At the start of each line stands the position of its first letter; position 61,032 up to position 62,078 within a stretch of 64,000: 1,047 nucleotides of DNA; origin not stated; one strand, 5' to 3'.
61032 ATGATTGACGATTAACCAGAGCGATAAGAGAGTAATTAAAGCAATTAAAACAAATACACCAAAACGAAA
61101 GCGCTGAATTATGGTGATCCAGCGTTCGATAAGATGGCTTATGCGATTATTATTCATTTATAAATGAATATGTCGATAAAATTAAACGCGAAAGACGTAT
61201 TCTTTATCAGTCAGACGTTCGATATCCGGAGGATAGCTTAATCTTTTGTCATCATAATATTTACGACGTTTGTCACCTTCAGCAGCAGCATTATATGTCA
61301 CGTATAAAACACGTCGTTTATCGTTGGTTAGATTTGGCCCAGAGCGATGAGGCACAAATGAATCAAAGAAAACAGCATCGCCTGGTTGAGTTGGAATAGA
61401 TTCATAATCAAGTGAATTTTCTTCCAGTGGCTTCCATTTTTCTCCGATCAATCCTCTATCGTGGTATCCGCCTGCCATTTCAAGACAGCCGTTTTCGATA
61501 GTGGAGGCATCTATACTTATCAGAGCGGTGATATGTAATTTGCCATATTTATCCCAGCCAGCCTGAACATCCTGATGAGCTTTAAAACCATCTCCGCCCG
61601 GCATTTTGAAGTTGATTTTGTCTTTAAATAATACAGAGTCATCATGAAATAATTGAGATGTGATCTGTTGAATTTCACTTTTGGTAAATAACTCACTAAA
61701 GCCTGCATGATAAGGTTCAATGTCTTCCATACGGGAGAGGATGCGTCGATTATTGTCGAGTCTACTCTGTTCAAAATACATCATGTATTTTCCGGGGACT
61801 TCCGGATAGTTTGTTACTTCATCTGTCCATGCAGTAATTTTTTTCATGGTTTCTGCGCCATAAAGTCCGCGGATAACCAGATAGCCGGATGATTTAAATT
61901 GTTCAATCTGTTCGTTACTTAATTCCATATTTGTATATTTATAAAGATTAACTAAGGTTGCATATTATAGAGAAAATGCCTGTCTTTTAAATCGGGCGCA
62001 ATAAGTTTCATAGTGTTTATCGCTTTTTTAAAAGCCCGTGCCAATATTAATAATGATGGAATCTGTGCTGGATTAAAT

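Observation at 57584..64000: Hopanoid operon shc-hpnG-PhyH dioxygenase-hpnN-hpnA with a non-canonical oxygenase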

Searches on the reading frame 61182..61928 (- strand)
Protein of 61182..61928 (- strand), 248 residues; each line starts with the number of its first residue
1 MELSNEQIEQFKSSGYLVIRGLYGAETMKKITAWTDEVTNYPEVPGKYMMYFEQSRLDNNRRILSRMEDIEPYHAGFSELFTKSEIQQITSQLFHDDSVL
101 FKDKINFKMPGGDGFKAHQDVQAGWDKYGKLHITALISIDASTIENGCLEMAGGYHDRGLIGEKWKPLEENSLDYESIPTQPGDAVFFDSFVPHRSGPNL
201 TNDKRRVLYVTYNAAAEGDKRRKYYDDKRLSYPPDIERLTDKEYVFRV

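Call 3: search_protein_families(library=pfam, proteins=[window:61182-61928:-])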
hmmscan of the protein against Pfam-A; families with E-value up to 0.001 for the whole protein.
window:61182-61928:- (248 aa): 1 family
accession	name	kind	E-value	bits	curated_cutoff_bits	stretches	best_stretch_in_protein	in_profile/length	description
PF05721.19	PhyH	-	9.7e-22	78.7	22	1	11-207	1-213/213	Phytanoyl-CoA dioxygenase (PhyH)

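Call 4: search_protein_families(library=ncbifam, proteins=[window:61182-61928:-])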
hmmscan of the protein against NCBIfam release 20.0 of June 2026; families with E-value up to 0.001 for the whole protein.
window:61182-61928:- (248 aa): 3 families
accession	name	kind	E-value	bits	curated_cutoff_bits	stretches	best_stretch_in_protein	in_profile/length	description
NF052437.1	MPhHdxlPhnYGIM8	equivalog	2.3e-58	197.7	500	1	2-240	4-240/260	methylphosphonate hydroxylase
TIGR01762.1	chlorin-enz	subfamily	1.7e-06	27.6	226.3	0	161-212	197-245/288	chlorinating enzyme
TIGR02408.1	ectoine_ThpD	equivalog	3e-06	26.8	336.5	0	3-157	17-170/277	ectoine hydroxylase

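Call 7: find_homologous_proteins(query=window:61182-61928:-)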
Query window:61182-61928:- (248 aa): 4100 proteins with E <= 0.001 among 4221 candidates; the best 120 are listed.
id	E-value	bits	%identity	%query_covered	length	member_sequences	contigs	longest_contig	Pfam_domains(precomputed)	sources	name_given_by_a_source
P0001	8.4e-139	479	81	100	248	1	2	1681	PF05721.20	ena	-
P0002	1.8e-137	475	81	100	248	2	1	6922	PF05721.20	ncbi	-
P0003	2.1e-137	474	81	100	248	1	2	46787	PF05721.20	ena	-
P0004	2.7e-137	474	80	100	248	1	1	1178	PF05721.20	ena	-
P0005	4.0e-137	474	80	100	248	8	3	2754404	PF05721.20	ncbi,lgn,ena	-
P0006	5.4e-136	470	79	100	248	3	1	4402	PF05721.20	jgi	-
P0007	8.3e-136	469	79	100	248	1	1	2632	PF05721.20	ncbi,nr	ncbi:MAG: phytanoyl-CoA dioxygenase family protein [Proteobacteria bacterium]|nr:phytanoyl-CoA dioxy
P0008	4.2e-135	467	80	100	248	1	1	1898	PF05721.20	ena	-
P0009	7.2e-135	466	80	100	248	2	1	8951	PF05721.20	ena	-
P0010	1.7e-134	465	79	100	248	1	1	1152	PF05721.20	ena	-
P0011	1.8e-134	465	79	100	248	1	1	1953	PF05721.20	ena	-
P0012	2.8e-134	464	79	100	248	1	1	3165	PF05721.20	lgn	-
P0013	3.5e-134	464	79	100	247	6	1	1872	PF05721.20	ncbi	-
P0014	4.9e-134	463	79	100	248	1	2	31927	PF05721.20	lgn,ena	-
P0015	5.5e-134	463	78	100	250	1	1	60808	PF05721.20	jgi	jgi:2-aminoethylphosphonate dioxygenase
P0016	8.5e-134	463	78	100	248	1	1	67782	PF05721.20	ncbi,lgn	-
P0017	1.8e-133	462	78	100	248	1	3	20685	PF05721.20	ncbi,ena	-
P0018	1.8e-133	462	79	100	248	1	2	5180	PF05721.20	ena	-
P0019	2.2e-133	461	78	100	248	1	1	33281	PF05721.20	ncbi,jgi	-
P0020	2.2e-133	461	80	100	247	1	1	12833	PF05721.20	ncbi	-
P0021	2.3e-133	461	78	100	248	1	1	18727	PF05721.20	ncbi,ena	-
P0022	2.4e-133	461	78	100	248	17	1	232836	PF05721.20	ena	-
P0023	3.9e-133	460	78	100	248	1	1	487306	PF05721.20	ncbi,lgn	-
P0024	6.5e-133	460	77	100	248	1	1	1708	PF05721.20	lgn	-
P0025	1.3e-132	459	77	100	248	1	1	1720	PF05721.20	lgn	-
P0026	1.4e-132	459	78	100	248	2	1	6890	PF05721.20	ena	-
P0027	1.8e-132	458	100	81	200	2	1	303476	PF05721.20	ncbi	-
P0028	2.3e-132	458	77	100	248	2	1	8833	PF05721.20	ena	-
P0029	2.4e-132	458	77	100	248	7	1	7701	PF05721.20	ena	-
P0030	2.7e-132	458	78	100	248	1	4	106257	PF05721.20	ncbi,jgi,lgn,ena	-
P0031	3.0e-132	458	77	100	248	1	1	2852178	PF05721.20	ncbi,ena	-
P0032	8.0e-132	456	78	100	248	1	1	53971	PF05721.20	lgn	-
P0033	2.5e-131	455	79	100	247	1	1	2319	PF05721.20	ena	-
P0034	4.4e-131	454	77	100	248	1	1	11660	PF05721.20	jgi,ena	-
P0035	5.2e-131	454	77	100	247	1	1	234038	PF05721.20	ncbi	-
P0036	9.1e-131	453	78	100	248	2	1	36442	PF05721.20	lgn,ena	-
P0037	2.4e-129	448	77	100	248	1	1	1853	PF05721.20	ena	-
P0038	2.5e-129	448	76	100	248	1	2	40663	PF05721.20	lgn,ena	-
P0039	3.1e-129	448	76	100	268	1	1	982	PF05721.20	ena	-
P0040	8.7e-129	446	76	100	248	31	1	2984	PF05721.20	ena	-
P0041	1.0e-128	446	75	100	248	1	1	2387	PF05721.20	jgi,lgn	-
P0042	2.3e-128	445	76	100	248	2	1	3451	PF05721.20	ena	-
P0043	2.3e-128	445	74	100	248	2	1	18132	PF05721.20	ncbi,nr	ncbi:MAG: phytanoyl-CoA dioxygenase family protein [Proteobacteria bacterium]|nr:phytanoyl-CoA dioxy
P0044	7.3e-128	443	76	100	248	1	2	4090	PF05721.20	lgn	-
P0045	1.6e-127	442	75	100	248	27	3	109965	PF05721.20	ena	-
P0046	1.8e-127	442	75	100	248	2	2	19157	PF05721.20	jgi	jgi:ectoine hydroxylase-related dioxygenase (phytanoyl-CoA dioxygenase family)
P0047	1.9e-127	442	75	100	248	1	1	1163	PF05721.20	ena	-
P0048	2.9e-127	441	75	100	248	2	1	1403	PF05721.20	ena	-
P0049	2.4e-126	438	75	100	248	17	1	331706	PF05721.20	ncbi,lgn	-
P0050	1.6e-125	436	73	100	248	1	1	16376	PF05721.20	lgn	-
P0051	2.9e-125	435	73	100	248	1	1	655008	PF05721.20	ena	-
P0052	3.1e-125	435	78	93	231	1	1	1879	PF05721.20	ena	-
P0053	7.7e-125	433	72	100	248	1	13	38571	PF05721.20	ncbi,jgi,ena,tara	tara:strand:- start:90 stop:836 length:747 start_codon:yes stop_codon:yes gene_type:complete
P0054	8.0e-125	433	72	100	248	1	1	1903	PF05721.20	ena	-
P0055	1.5e-124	432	72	100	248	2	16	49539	PF05721.20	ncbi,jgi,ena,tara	tara:strand:+ start:1372 stop:2118 length:747 start_codon:yes stop_codon:yes gene_type:complete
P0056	1.6e-124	432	79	93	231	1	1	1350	PF05721.20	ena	-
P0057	1.8e-124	432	73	100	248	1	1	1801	PF05721.20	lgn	-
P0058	2.5e-124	432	73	100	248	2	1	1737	PF05721.20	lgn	-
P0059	5.3e-124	431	73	100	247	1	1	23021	PF05721.20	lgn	-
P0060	6.0e-124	430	72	100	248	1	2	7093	PF05721.20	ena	-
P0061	8.4e-124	430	73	100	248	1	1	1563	PF05721.20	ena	-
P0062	8.9e-124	430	73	100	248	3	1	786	PF05721.20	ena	-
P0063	1.0e-123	430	73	99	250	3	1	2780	PF05721.20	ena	-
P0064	1.3e-123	429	72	100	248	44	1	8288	PF05721.20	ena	-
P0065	1.9e-123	429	72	100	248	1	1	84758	PF05721.20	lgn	-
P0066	2.1e-123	429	73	100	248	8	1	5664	PF05721.20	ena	-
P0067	3.2e-123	428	74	100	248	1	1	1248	PF05721.20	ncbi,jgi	-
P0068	5.1e-123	427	71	100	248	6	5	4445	PF05721.20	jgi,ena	jgi:hypothetical protein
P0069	5.6e-123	427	73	100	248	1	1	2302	PF05721.20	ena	-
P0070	6.8e-122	424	71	100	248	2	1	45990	PF05721.20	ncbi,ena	-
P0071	2.6e-121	422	73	100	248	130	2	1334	PF05721.20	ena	-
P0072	3.4e-121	421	71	100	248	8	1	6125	PF05721.20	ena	-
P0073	4.7e-121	421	71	100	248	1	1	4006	PF05721.20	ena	-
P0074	7.5e-121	420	72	99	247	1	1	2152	PF05721.20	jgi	jgi:ectoine hydroxylase-related dioxygenase (phytanoyl-CoA dioxygenase family)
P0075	9.6e-121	420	70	100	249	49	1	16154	PF05721.20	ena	-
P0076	4.8e-120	418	71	100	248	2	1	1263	PF05721.20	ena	-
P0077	8.2e-120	417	70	100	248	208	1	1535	PF05721.20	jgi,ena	-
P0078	3.7e-119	415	71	100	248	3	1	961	PF05721.20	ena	-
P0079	8.6e-119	413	70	99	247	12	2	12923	PF05721.20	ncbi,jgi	-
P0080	2.5e-118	412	70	99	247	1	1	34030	PF05721.20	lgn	-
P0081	3.4e-118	412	71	100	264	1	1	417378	PF05721.20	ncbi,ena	-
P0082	3.9e-118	411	70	99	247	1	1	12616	PF05721.20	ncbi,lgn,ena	-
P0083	5.0e-118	411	70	99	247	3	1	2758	PF05721.20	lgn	-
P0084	1.1e-117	410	71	99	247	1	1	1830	PF05721.20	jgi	jgi:2-aminoethylphosphonate dioxygenase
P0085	1.5e-117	409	71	99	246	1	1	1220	PF05721.20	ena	-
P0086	1.8e-117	409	68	100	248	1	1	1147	PF05721.20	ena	-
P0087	1.8e-117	409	70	99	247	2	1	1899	PF05721.20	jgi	jgi:hypothetical protein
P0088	1.9e-117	409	70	99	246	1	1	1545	PF05721.20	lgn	-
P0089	1.9e-117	409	70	99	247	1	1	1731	PF05721.20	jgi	jgi:2-aminoethylphosphonate dioxygenase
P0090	2.1e-117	409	69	99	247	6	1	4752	PF05721.20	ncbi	-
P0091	2.3e-117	409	70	99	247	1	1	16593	PF05721.20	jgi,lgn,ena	-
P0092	2.3e-117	409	68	100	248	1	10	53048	PF05721.20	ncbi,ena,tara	ncbi:MAG: phytanoyl-CoA dioxygenase family protein [Gammaproteobacteria bacterium]|tara:strand:+ sta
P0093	2.3e-117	409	68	100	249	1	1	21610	PF05721.20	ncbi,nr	ncbi:MAG: phytanoyl-CoA dioxygenase [Legionellales bacterium]|nr:phytanoyl-CoA dioxygenase [Legionel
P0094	2.3e-117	409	68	100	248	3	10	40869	PF05721.20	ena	-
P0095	2.4e-117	409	68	100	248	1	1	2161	PF05721.20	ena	-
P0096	3.6e-117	408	69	99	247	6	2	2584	PF05721.20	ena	-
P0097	3.9e-117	408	69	99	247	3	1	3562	PF05721.20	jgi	-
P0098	4.2e-117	408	68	99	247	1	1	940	PF05721.20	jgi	jgi:2-aminoethylphosphonate dioxygenase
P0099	4.4e-117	408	70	99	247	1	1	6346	PF05721.20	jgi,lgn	jgi:ectoine hydroxylase-related dioxygenase (phytanoyl-CoA dioxygenase family)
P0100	4.9e-117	408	70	99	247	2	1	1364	PF05721.20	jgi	-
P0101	5.3e-117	408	70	99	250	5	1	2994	PF05721.20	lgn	-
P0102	5.3e-117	408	69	99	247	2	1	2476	PF05721.20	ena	-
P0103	5.6e-117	408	71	99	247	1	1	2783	PF05721.20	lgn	-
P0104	5.8e-117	407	70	99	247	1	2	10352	PF05721.20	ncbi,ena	-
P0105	5.9e-117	407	69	99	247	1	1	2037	PF05721.20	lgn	-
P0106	5.9e-117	407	70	99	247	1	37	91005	PF05721.20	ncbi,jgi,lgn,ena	-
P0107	8.1e-117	407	55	69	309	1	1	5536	PF05721.20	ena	-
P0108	8.4e-117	407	69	99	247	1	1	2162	PF05721.20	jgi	jgi:ectoine hydroxylase-related dioxygenase (phytanoyl-CoA dioxygenase family)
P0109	9.4e-117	407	70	99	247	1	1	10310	PF05721.20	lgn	-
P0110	1.3e-116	406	69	99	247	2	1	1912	PF05721.20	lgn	-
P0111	1.4e-116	406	71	99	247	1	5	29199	PF05721.20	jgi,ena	-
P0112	1.6e-116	406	69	99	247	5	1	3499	PF05721.20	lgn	-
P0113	1.6e-116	406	68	99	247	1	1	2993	PF05721.20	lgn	-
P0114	1.7e-116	406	71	99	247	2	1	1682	PF05721.20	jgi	-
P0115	2.9e-116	405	70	99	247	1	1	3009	PF05721.20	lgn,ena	-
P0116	3.1e-116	405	68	100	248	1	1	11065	PF05721.20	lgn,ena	-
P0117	3.9e-116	405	67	100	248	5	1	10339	PF05721.20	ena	-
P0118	4.1e-116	405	69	99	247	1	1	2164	PF05721.20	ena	-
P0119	4.3e-116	405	70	99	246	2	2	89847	PF05721.20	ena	-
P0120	6.1e-116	404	67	99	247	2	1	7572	PF05721.20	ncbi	-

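Call 8: find_encoding_contigs(protein=P0005, flank=10000, max_places=3)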
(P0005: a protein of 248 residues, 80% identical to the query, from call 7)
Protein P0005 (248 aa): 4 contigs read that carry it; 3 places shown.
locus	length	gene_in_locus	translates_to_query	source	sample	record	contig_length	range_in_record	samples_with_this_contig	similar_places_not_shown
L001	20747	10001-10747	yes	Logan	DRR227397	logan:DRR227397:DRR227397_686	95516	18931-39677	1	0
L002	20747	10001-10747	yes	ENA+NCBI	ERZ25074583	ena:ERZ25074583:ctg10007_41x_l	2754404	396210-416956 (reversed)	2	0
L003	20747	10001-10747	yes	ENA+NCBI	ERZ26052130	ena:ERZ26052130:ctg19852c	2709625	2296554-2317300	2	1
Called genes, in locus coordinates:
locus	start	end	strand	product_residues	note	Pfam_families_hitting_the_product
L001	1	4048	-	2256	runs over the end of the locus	PF00109:ketoacyl-synt, PF02801:Ketoacyl-synt_C, PF16197:KAsynt_C_assoc (weak), PF00698:Acyl_transf_1, PF00550:PP-binding, PF08659:KR, PF00106:adh_short, PF14765:PS-DH, +2 more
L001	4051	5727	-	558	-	PF03060:NMO, PF21607:FabD_helical_ins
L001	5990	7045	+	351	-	PF00494:SQS_PSY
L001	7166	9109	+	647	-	PF13249:SQHop_cyclase_N, PF00432:Prenyltrans (faint), PF09492:Pec_lyase (faint), PF13243:SQHop_cyclase_C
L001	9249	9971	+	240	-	PF01048:PNP_UDP_1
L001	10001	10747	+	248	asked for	PF05721:PhyH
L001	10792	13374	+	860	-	PF03176:MMPL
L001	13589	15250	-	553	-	PF00361:Proton_antipo_M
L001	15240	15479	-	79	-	-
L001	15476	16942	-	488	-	PF00361:Proton_antipo_M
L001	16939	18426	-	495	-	PF10125:NADHdeh_related, PF00361:Proton_antipo_M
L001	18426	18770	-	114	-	PF00420:Oxidored_q2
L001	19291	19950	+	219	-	PF00578:AhpC-TSA (faint), PF02630:SCO1-SenC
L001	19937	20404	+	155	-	PF04314:LpqE-like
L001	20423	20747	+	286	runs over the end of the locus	PF27523:PSD, PF02666:PS_Dcarbxylase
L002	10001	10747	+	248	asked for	PF05721:PhyH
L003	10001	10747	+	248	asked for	PF05721:PhyH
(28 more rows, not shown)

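Call 9: find_encoding_contigs(protein=P0031, flank=10000, max_places=3)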
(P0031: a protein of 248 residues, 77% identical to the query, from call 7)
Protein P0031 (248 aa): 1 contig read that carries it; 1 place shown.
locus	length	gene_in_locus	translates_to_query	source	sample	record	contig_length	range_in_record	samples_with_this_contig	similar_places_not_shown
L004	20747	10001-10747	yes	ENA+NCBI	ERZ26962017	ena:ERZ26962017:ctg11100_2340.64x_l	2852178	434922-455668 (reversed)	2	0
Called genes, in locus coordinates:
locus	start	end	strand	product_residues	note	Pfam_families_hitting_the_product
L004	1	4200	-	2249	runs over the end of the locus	PF00109:ketoacyl-synt, PF02801:Ketoacyl-synt_C, PF16197:KAsynt_C_assoc (weak), PF00698:Acyl_transf_1, PF00550:PP-binding, PF08659:KR, PF00106:adh_short, PF14765:PS-DH, +1 more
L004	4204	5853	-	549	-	PF03060:NMO, PF21607:FabD_helical_ins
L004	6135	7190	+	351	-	PF00494:SQS_PSY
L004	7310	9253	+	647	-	PF13249:SQHop_cyclase_N, PF09492:Pec_lyase (faint), PF13243:SQHop_cyclase_C, PF00432:Prenyltrans (weak)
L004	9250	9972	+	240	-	PF01048:PNP_UDP_1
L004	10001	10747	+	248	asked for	PF05721:PhyH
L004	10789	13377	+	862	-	PF03176:MMPL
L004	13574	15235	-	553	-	PF00361:Proton_antipo_M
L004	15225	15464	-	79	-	-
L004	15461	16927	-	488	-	PF00361:Proton_antipo_M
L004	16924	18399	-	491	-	PF10125:NADHdeh_related (weak), PF00361:Proton_antipo_M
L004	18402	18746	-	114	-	PF00420:Oxidored_q2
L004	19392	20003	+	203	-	PF00578:AhpC-TSA (weak), PF02630:SCO1-SenC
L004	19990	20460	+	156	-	PF04314:LpqE-like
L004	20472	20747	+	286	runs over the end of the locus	PF27523:PSD, PF02666:PS_Dcarbxylase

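Call 11: find_related_loci(query=A1, collection=genome_contigs, flank=10000)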
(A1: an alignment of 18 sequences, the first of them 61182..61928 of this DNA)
Query A1 (248 aa) in genome_contigs; peptide patterns used: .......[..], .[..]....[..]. (x = any residue, [..] = any of these).
599 stretches matched a pattern (row limit reached: there are more); 415 encode a relative of the query (tblastn E <= 1e-3); the best 80 are kept; 80 distinct loci.
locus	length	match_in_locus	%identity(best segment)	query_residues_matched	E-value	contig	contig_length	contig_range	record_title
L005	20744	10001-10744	80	1-248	9e-143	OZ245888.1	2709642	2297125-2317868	MAG: Gammaproteobacteria bacterium isolate 350a5f61-b8f1-454f-ad59-faebc42396dc genome assembly, chromosome: 1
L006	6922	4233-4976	81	1-248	2e-142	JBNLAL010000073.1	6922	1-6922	MAG: Gammaproteobacteria bacterium isolate C2.bin.53.permissive NODE_73_length_6922_cov_2.818846, whole genome shotgun s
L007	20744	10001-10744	78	1-248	3e-139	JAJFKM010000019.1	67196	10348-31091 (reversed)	MAG: Gammaproteobacteria bacterium isolate OFTM63 OFTM63_18, whole genome shotgun sequence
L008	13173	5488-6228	80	1-248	9e-139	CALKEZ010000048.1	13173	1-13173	MAG: uncultured Gammaproteobacteria bacterium isolate S2_Bin_METABAT__254_1 genome assembly, contig: c_000001623406, who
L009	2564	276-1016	79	1-248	1e-146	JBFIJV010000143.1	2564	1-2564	MAG: Gammaproteobacteria bacterium isolate Mix_sand11.2021.09.Z.94 k141_820194_length_2564_cov_41.1057, whole genome sho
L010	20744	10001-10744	78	1-248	9e-139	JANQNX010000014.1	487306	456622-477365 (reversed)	MAG: Gammaproteobacteria bacterium isolate IP29b_bin.112 k99_2625888, whole genome shotgun sequence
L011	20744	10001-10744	78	1-248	2e-138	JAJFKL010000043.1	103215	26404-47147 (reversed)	MAG: Gammaproteobacteria bacterium isolate OFTM147 OFTM147_42, whole genome shotgun sequence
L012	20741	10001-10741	79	1-248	1e-138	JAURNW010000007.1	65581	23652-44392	MAG: Gammaproteobacteria bacterium isolate SFB_Poly_Co_19 k141_933783, whole genome shotgun sequence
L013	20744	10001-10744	78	1-248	2e-138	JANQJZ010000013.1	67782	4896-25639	MAG: Gammaproteobacteria bacterium isolate PL25a_bin.135 k99_5387465, whole genome shotgun sequence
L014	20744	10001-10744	77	1-248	4e-138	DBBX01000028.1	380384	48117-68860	MAG TPA_asm: Thiotrichaceae bacterium UBA973 UBA973_contig_103, whole genome shotgun sequence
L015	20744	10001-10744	78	1-248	4e-138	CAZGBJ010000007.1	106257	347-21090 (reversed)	MAG TPA_asm: uncultured Enterobacteriaceae bacterium isolate binchicken_co46_542 genome assembly, contig: NODE_254_lengt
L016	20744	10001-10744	77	1-248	5e-138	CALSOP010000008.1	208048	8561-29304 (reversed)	MAG: uncultured Gammaproteobacteria bacterium isolate B_MB66 genome assembly, contig: contig_20668_B_MB66, whole genome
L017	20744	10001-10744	77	1-248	3e-138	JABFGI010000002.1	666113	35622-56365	MAG: Proteobacteria bacterium isolate PRO17 c_000000000002, whole genome shotgun sequence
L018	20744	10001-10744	77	1-248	4e-138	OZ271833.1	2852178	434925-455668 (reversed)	MAG: Gammaproteobacteria bacterium isolate 2a44d175-53db-4dc9-9779-4eb4755af345 genome assembly, chromosome: 1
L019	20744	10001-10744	78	1-248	7e-138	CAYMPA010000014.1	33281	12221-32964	MAG TPA_asm: uncultured Enterobacteriaceae bacterium isolate binchicken_co275_158 genome assembly, contig: NODE_1408_len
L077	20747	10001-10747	60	3-248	2e-103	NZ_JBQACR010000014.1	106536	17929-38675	Pelomicrobium sp. G1 NODE_14_length_106536_cov_291.485032, whole genome shotgun sequence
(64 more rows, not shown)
